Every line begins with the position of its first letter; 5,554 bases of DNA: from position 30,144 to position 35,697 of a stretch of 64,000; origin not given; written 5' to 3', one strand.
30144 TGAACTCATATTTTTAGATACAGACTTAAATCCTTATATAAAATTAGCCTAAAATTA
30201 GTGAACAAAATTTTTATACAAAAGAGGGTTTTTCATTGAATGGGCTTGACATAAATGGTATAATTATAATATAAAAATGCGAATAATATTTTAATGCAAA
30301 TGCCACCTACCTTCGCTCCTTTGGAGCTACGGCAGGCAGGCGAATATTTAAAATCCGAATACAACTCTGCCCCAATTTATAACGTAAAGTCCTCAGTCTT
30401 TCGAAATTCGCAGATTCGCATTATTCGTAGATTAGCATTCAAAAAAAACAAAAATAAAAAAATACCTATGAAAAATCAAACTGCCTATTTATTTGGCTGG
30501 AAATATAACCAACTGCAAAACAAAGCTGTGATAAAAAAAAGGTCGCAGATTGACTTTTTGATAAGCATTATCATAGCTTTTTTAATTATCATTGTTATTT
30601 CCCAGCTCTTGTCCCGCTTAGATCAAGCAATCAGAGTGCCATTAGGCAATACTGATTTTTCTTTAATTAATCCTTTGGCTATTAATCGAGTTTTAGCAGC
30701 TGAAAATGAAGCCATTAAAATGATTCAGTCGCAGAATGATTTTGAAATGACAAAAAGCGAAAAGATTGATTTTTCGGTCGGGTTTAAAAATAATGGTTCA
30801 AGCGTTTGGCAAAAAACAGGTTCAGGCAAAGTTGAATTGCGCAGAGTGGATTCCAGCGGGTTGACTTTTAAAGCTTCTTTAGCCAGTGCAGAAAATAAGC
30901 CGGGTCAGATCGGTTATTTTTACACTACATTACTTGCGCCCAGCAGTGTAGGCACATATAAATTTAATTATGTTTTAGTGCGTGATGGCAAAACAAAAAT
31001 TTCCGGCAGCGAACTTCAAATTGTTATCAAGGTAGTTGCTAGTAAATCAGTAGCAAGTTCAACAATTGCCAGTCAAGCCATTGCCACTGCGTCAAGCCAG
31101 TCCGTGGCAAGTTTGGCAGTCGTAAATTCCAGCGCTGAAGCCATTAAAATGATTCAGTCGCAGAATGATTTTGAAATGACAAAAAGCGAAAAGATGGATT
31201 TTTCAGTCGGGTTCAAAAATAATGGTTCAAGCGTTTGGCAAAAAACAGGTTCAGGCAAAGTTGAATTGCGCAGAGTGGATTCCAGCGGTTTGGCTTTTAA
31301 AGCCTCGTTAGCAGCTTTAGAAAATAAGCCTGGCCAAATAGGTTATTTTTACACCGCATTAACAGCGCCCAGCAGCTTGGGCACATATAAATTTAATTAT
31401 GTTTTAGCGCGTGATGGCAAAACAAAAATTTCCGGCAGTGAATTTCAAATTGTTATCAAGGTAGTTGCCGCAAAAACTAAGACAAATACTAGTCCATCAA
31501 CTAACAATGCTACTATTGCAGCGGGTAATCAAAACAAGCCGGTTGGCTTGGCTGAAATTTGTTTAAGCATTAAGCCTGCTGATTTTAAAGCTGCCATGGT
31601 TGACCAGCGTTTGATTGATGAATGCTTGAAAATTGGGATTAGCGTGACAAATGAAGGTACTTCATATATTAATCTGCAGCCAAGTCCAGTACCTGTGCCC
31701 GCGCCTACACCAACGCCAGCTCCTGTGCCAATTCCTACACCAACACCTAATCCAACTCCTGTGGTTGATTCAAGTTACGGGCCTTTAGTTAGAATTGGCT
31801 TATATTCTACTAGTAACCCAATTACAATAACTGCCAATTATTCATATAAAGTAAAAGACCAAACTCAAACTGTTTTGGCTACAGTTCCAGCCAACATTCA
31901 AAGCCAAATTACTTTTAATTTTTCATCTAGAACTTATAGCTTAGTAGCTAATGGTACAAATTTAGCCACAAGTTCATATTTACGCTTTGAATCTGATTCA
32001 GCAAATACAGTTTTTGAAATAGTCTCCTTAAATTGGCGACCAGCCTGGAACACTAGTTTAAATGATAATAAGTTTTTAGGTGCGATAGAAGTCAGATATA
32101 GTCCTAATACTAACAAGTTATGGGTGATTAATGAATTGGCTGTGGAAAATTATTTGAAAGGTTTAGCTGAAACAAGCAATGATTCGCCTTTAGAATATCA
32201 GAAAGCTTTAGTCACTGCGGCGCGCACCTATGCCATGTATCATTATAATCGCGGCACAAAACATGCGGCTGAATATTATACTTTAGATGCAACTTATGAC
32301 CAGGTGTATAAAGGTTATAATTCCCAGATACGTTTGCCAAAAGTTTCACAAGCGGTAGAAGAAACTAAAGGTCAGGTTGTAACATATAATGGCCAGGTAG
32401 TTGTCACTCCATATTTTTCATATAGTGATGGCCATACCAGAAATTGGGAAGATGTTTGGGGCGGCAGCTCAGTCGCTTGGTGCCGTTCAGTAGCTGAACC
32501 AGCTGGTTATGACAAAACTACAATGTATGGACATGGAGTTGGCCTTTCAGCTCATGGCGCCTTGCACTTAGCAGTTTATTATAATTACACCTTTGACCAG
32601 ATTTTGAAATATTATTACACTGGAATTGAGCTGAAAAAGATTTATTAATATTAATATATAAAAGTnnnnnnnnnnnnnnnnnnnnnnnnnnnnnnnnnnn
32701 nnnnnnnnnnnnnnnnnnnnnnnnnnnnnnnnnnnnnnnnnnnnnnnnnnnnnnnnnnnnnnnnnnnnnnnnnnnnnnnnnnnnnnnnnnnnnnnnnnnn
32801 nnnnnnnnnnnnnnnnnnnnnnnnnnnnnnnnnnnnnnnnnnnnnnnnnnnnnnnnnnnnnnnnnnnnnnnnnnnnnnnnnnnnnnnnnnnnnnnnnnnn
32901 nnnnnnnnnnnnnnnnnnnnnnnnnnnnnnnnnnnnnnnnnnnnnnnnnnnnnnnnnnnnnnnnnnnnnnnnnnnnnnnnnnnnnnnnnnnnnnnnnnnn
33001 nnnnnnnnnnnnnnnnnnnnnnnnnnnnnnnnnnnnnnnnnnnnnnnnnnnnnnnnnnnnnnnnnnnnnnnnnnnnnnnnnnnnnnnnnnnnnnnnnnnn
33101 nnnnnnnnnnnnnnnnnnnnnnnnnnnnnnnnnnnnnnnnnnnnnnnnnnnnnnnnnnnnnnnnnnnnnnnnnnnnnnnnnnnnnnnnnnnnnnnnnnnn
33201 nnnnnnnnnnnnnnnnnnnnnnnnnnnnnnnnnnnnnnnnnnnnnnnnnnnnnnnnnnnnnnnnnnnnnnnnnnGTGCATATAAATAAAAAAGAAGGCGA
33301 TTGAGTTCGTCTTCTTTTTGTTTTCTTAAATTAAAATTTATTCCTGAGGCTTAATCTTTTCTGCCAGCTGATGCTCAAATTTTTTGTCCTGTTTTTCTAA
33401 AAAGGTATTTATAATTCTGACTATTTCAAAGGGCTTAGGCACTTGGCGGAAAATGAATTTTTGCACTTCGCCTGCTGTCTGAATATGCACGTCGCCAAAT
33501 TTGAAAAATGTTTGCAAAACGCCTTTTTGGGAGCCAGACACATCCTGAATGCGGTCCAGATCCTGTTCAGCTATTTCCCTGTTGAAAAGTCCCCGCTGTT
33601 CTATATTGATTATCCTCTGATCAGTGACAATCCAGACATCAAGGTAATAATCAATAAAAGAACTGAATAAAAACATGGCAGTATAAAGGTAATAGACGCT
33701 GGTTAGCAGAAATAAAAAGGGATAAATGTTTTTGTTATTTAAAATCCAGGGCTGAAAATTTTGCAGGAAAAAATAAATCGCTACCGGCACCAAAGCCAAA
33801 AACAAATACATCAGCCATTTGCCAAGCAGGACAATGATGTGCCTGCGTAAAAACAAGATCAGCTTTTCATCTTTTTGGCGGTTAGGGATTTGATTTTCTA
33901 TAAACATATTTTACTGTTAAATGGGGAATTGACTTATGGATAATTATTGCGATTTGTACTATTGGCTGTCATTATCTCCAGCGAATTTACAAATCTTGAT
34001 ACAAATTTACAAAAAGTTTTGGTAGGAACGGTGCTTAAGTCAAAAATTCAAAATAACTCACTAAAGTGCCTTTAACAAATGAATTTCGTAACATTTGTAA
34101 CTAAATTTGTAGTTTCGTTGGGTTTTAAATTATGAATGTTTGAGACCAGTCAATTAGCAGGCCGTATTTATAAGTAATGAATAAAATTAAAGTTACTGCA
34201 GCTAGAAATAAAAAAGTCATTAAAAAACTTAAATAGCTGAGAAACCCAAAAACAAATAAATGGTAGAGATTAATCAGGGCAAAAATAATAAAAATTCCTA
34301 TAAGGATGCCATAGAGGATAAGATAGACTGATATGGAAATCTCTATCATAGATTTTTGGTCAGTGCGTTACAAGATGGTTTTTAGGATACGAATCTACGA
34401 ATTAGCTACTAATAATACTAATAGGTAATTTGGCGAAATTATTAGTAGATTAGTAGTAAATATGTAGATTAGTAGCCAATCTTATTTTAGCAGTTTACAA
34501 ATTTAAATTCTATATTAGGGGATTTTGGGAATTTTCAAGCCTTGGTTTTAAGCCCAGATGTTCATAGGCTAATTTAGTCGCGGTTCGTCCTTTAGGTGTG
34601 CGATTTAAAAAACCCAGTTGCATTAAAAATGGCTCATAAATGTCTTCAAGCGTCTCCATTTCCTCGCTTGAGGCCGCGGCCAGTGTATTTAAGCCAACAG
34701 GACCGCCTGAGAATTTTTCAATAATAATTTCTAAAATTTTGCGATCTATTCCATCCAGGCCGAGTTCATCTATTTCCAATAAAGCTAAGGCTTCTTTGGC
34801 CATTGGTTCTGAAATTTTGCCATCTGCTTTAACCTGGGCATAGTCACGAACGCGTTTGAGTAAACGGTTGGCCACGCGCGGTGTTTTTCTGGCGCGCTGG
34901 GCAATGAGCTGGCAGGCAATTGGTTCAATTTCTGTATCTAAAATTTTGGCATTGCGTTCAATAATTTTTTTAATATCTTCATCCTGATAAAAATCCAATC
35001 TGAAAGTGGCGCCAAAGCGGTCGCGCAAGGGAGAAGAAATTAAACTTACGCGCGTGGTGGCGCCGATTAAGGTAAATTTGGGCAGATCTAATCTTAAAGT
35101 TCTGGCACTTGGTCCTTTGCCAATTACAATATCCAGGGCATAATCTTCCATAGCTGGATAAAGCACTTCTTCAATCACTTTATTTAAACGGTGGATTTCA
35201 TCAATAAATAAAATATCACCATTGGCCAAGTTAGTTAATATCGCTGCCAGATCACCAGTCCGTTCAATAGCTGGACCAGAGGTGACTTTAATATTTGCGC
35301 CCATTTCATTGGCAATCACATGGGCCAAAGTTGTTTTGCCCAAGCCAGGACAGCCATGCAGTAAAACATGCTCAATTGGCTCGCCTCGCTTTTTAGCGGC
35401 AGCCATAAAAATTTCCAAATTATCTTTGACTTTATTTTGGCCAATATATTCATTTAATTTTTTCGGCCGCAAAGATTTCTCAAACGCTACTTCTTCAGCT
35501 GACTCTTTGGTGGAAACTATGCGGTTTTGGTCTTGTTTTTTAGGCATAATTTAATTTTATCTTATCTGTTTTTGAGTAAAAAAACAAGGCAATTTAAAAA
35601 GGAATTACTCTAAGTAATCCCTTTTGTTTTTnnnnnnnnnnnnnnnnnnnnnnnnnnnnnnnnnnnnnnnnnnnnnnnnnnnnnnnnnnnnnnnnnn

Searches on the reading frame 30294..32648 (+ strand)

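Call 43: search_protein_families(library=pfam, proteins=[window:30294-32648:+], max_evalue=0.001)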
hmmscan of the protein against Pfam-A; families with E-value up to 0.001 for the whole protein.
window:30294-32648:+ (784 aa): 3 families
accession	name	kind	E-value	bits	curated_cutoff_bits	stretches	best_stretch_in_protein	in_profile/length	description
PF08486.15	SpoIID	-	9e-15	55.5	23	1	607-698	3-97/97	Stage II sporulation protein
PF16158.11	N_BRCA1_IG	-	2.7e-06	28.3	28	0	163-247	19-108/108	Ig-like domain from next to BRCA1 gene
PF23358.1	OST48_MD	-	0.00012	22.5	27.9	0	296-386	14-104/145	OST48 middle domain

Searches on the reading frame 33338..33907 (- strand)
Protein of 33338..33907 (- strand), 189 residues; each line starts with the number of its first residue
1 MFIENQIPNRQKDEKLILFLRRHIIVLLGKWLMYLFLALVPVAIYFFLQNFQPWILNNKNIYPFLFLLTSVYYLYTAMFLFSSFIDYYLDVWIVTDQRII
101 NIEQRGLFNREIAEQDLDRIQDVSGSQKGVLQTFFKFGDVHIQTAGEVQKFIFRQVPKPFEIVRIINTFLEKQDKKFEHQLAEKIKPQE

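Call 43: search_protein_families(library=pfam, proteins=[window:33338-33907:-], max_evalue=0.001)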
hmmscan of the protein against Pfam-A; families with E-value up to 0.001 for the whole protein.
window:33338-33907:- (189 aa): 2 families
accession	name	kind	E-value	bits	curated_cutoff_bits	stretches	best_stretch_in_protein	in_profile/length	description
PF03703.20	bPH_2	-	4.8e-09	36.8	22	1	92-166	6-78/78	Bacterial PH domain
PF14470.12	bPH_3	-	2.4e-05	25.1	23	1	80-134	10-67/95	Bacterial PH domain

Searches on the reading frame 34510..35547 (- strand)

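Call 71: search_protein_families(library=pfam, proteins=[window:34510-35547:-], max_evalue=0.001)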
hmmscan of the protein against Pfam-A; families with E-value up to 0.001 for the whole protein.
window:34510-35547:- (345 aa): 13 families
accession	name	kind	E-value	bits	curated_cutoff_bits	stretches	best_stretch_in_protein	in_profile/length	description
PF05496.18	RuvB_N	-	3.2e-80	267.9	27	1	26-184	1-159/159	Holliday junction DNA helicase RuvB P-loop domain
PF17864.7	AAA_lid_4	-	5e-28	97.1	27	1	187-260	1-74/74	RuvB AAA lid domain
PF05491.19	RuvB_C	-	8.1e-25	87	24.7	1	261-331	1-71/72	RuvB C-terminal winged helix domain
PF00004.35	AAA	-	2.1e-20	73.9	21.2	1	61-184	1-129/131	ATPase family associated with various cellular activities (AAA)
PF07728.20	AAA_5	-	3.8e-09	37.1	22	1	60-178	1-139/139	AAA domain (dynein-related subfamily)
PF01078.27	Mg_chelatase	-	7.8e-05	22.6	20.3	0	31-79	2-43/207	Magnesium chelatase, subunit ChlI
PF05673.19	DUF815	-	0.0001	22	23.8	0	27-117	23-115/249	Protein of unknown function (DUF815)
PF13191.12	AAA_16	-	0.00016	22.6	32.6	1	52-96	19-63/167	AAA ATPase domain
PF07726.17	AAA_3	-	0.00034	21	27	0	60-87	1-28/131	ATPase family associated with various cellular activities (AAA)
PF13173.12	AAA_14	-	0.00036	21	27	1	61-141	5-94/129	AAA domain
PF00931.28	NB-ARC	-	0.00044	20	23.5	0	58-81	18-41/248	NB-ARC domain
PF06068.19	TIP49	-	0.00046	19.9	23.8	0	32-89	24-81/347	TIP49 P-loop domain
PF00158.32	Sigma54_activat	-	0.00074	19.7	20.2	0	106-139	90-123/168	Sigma-54 interaction domain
